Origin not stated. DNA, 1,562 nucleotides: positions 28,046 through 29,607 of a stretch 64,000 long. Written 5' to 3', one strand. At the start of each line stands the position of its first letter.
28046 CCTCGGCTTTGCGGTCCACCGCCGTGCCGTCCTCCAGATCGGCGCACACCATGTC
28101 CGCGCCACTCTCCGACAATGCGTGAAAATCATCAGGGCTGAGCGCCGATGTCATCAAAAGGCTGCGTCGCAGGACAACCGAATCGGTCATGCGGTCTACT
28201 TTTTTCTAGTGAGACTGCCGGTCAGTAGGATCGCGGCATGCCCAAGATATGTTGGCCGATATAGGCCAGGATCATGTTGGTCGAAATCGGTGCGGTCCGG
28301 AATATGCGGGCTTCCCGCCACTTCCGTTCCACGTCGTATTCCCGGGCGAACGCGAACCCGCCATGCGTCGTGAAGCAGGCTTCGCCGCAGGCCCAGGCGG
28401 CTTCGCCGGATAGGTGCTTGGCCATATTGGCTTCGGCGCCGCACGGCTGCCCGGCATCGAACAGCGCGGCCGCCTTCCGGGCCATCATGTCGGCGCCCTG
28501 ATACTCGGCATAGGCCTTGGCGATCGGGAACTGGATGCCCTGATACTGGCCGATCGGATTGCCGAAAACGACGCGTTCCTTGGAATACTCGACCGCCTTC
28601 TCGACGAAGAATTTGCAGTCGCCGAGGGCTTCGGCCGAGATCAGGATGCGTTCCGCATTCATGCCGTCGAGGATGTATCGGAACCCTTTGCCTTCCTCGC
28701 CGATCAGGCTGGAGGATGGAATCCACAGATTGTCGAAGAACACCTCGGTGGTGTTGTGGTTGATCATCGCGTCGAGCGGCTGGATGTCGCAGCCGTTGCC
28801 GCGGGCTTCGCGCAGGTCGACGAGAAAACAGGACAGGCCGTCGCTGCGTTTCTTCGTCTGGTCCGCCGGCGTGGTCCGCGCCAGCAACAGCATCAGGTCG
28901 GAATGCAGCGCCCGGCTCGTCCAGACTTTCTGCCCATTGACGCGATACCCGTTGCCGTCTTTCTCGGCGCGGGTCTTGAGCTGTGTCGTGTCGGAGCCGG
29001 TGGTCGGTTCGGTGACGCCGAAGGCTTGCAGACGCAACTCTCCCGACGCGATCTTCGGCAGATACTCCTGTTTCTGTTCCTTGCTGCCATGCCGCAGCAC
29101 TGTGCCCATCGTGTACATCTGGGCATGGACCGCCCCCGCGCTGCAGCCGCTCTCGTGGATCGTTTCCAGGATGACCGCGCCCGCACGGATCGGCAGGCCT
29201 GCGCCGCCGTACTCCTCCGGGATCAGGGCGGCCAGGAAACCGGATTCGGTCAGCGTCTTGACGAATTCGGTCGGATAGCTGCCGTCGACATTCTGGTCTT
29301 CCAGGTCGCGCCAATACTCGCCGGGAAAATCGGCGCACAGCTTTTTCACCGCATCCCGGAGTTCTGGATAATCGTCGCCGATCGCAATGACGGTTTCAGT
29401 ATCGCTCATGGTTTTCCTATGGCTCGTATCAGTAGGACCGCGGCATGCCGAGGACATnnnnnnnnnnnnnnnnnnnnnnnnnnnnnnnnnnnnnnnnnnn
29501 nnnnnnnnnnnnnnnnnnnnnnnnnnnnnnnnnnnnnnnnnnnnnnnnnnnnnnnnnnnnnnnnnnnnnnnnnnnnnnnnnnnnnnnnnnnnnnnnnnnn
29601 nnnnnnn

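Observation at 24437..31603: Seven-gene CoA-ester cluster combining an itaconate/citramalyl-type triad with three acyl-CoA dehydrogenases and an HMG-CoA-lyase-like enzyme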

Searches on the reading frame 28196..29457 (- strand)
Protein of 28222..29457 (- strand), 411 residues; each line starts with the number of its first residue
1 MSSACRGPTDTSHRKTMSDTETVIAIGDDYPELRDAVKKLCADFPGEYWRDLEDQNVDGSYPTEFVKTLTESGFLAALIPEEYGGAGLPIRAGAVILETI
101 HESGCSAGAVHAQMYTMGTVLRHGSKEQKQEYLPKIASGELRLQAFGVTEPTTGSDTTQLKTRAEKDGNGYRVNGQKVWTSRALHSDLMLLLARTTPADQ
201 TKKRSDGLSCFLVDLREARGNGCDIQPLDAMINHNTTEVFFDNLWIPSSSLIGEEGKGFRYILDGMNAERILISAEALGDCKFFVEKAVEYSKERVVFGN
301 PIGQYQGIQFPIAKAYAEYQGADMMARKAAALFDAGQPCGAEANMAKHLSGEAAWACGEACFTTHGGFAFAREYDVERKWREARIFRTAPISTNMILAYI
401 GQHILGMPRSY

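Call 3: search_protein_families(library=pfam, proteins=[window:28196-29338:-])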
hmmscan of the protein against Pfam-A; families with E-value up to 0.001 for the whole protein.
window:28196-29338:- (380 aa): 0 families

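Call 4: search_protein_families(library=ncbifam, proteins=[window:28196-29338:-])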
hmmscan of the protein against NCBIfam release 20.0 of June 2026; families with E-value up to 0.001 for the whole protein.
window:28196-29338:- (380 aa): 0 families

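Call 6: search_protein_families(library=pfam, proteins=[window:28222-29457:-])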
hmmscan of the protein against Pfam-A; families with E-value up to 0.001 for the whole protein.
window:28222-29457:- (411 aa): 4 families
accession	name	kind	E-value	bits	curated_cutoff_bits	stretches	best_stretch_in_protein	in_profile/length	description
PF00441.29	Acyl-CoA_dh_1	-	7.9e-33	114.2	22.4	1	256-389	1-134/150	Acyl-CoA dehydrogenase, C-terminal domain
PF02771.21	Acyl-CoA_dh_N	-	6.4e-22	78.5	22.9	1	31-140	5-113/113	Acyl-CoA dehydrogenase, N-terminal domain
PF02770.24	Acyl-CoA_dh_M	-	4.4e-21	75.3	33.3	1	145-243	1-96/97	Acyl-CoA dehydrogenase, middle domain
PF08028.16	Acyl-CoA_dh_2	-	3.6e-13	50.4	22.7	1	272-386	2-126/134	Acyl-CoA dehydrogenase, C-terminal domain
